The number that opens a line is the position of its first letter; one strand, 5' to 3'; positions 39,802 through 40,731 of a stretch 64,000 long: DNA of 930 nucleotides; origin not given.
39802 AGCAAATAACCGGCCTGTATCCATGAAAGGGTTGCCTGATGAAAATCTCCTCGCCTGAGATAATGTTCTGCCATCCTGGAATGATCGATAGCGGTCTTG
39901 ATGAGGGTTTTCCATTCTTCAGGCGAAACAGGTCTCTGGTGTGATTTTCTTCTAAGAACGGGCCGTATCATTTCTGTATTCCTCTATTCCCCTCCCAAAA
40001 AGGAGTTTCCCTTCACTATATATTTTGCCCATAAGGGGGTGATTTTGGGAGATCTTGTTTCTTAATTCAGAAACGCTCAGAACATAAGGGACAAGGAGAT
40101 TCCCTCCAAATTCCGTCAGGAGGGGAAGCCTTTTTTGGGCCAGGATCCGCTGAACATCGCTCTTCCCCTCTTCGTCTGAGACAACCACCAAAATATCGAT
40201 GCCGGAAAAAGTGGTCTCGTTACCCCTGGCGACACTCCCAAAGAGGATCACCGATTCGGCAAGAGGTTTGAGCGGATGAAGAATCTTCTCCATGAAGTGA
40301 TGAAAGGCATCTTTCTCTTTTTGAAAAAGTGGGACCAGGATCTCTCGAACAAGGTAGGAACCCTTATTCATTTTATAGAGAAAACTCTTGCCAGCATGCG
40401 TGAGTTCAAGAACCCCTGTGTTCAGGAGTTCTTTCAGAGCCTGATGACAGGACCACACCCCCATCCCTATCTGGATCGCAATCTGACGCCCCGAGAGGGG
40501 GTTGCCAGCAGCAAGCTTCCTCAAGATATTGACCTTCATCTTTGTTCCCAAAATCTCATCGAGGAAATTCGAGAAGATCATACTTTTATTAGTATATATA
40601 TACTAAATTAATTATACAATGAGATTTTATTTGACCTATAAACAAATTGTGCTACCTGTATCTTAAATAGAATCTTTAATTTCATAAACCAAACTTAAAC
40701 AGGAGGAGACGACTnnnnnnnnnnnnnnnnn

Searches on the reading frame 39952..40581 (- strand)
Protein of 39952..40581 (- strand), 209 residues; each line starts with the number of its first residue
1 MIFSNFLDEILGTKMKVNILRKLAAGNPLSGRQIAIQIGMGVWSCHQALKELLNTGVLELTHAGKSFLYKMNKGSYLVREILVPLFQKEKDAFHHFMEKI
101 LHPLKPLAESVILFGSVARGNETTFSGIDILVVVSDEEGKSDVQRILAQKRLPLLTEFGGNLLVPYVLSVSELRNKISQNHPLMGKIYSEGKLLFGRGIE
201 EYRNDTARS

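Call 56: search_protein_families(library=pfam, proteins=[window:39952-40581:-], max_evalue=0.00001)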
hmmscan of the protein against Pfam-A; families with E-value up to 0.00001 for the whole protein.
window:39952-40581:- (209 aa): 2 families
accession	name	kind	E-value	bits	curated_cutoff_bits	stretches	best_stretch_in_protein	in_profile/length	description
PF18765.7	Polbeta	-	5.7e-07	30.1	26.9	1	109-197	14-90/93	Polymerase beta, Nucleotidyltransferase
PF01909.29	NTP_transf_2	-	2e-06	28.5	21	1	108-142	14-47/93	Nucleotidyltransferase domain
